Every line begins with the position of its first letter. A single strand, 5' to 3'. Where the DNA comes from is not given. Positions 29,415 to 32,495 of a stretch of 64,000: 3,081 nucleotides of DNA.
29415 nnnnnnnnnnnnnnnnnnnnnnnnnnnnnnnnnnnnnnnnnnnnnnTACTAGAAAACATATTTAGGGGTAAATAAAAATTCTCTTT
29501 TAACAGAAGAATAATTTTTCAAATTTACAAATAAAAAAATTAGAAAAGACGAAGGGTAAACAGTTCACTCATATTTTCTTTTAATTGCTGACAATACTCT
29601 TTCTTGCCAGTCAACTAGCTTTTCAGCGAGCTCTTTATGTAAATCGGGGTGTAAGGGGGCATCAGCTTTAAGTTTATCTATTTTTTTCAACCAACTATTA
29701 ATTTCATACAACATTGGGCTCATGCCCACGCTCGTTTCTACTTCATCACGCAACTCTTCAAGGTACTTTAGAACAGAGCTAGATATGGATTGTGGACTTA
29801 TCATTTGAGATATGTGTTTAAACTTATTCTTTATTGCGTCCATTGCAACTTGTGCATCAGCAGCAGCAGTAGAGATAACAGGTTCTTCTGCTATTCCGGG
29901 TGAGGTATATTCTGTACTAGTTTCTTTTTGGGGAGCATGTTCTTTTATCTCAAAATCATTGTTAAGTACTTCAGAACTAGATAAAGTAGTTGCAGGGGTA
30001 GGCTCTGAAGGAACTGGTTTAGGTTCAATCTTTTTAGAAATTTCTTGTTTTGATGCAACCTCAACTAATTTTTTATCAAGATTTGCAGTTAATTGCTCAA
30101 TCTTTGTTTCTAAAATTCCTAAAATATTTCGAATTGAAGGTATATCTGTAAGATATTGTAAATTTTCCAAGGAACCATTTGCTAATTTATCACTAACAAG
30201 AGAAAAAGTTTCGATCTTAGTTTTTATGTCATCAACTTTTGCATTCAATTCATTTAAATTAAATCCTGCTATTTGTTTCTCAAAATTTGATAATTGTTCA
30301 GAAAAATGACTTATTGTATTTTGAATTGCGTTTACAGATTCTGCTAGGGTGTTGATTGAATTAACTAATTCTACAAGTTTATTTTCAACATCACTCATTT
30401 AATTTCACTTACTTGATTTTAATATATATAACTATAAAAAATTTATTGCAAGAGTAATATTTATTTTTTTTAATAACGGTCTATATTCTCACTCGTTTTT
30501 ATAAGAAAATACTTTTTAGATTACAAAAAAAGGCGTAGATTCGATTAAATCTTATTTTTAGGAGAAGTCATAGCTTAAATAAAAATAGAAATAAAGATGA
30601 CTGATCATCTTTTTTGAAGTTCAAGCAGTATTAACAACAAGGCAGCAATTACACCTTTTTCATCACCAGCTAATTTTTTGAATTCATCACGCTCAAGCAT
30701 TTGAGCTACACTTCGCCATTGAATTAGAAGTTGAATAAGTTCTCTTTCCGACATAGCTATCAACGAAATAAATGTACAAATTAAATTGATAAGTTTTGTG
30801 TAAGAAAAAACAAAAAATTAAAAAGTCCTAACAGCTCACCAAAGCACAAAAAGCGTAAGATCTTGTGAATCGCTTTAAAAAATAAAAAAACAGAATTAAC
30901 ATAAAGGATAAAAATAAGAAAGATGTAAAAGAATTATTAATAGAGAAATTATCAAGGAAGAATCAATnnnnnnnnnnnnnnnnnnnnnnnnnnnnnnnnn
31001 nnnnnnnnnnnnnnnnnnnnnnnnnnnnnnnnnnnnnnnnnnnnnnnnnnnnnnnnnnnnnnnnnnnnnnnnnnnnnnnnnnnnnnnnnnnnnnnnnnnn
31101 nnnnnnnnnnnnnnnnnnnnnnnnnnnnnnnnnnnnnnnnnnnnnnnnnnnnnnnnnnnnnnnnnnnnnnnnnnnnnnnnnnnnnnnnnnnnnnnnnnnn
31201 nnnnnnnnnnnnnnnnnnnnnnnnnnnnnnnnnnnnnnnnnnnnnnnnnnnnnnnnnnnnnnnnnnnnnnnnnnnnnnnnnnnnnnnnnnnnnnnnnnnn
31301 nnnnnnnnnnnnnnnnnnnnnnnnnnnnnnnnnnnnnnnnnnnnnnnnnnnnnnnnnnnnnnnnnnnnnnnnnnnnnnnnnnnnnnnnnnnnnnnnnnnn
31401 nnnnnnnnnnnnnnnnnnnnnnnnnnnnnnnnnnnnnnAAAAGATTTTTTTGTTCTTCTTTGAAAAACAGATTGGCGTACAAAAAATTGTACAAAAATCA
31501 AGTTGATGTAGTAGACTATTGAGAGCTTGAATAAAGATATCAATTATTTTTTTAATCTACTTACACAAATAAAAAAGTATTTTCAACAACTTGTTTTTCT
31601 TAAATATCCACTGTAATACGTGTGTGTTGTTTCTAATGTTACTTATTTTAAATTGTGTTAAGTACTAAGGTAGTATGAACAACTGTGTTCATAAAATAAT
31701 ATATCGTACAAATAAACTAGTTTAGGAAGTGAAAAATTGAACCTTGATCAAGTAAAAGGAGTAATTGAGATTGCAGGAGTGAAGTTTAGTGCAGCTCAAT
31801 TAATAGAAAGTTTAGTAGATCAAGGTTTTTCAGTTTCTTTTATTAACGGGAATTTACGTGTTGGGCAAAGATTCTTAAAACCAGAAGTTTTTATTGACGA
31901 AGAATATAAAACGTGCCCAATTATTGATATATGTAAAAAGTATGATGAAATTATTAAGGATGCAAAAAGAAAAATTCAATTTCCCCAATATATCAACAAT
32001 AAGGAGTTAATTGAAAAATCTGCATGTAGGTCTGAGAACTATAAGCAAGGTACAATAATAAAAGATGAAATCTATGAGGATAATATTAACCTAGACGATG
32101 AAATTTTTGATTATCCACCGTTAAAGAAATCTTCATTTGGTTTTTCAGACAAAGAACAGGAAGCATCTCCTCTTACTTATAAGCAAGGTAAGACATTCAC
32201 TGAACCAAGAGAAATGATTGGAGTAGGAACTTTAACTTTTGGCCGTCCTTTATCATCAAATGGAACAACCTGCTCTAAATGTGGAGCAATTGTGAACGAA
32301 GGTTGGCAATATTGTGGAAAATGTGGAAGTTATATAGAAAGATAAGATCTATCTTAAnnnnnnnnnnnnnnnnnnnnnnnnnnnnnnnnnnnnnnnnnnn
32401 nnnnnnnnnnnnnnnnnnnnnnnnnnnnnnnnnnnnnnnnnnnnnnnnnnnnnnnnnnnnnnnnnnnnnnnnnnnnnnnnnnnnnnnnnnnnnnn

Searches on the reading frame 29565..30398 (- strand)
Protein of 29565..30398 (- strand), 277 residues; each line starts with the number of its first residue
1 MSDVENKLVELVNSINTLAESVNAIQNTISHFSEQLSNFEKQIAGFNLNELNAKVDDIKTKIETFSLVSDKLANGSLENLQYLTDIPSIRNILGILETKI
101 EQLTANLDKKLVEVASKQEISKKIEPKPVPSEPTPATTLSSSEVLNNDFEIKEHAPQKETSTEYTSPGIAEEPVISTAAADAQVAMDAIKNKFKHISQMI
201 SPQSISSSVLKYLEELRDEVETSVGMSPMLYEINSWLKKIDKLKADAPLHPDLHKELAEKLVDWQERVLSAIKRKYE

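Call 3: search_protein_families(library=pfam, proteins=[window:29565-30398:-], max_evalue=1)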
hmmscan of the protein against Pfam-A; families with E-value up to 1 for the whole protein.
window:29565-30398:- (277 aa): 28 families (the best 25 are shown)
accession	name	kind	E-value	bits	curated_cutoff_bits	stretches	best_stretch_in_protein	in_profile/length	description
PF08349.16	DUF1722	-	0.0044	17.7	22.5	1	3-84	33-114/117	Protein of unknown function (DUF1722)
PF05531.17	NPV_P10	-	0.02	15.8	29.8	1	1-63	1-59/75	Nucleopolyhedrovirus P10 protein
PF15011.11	CA109-like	-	0.027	14.8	27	1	4-75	19-92/161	Ribosome biogenesis protein C1orf109-like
PF04513.17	Baculo_PEP_C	-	0.033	14.7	38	0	6-59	85-131/140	Baculovirus polyhedron envelope protein, PEP, C terminus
PF16746.10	BAR_3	-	0.036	14.1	31.7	1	2-48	25-71/235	BAR domain of APPL family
PF06103.16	DUF948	-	0.043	14.4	37.2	1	11-74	17-79/89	Bacterial protein of unknown function (DUF948)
PF15209.11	IL31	-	0.048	13.9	27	1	140-224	23-100/132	Interleukin 31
PF20839.3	DUF5382_C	-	0.055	14.2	25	1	17-73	12-71/118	Family of unknown function (DUF5382) C-terminal domain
PF01601.21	CoV_S2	-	0.077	12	40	1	2-101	220-318/521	Coronavirus spike glycoprotein S2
PF24915.1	Spectrin_SESTD1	-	0.084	13.7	27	0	3-65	35-98/110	SESTD1-like, spectrin repeat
PF08286.16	Spc24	-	0.087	13.5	25.3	0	4-45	2-43/109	Spc24 subunit of Ndc80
PF10046.14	BLOC1_2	-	0.1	13.4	33.4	0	7-45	38-76/96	Biogenesis of lysosome-related organelles complex-1 subunit 2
PF16752.10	TBCC_N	-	0.15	12.8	27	1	11-61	60-110/115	Tubulin-specific chaperone C N-terminal domain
PF04740.18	LXG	-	0.2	11.9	26.5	1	2-82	102-181/202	LXG domain of WXG superfamily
PF04102.17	SlyX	-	0.22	12.6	30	0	2-49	6-53/67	SlyX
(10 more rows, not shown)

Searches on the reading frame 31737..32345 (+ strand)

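Call 3: search_protein_families(library=pfam, proteins=[window:31737-32345:+], max_evalue=1)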
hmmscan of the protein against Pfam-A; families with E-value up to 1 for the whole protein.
window:31737-32345:+ (202 aa): 7 families
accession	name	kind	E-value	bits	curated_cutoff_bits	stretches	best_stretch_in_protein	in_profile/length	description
PF13240.11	Zn_Ribbon_1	-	8.4e-06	25.9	25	1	179-198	2-21/23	zinc-ribbon domain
PF12773.13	DZR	-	6.7e-05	23.4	27.3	1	176-197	24-45/45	Double zinc ribbon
PF13248.11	Zn_ribbon_3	-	0.00015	21.6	27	1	177-198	3-24/26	zinc-ribbon domain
PF24463.1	DUF7577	-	0.03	14.4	28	1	177-198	3-24/27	Domain of unknown function (DUF7577)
PF17032.10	Zn_ribbon_15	-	0.043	15.1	28.9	1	169-197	51-73/73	zinc-ribbon family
PF18912.6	DZR_2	-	0.12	12.6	27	1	176-196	36-55/56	Double zinc ribbon domain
PF24458.1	DUF7573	-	0.17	12.3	30.2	0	173-191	8-26/39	Domain of unknown function (DUF7573)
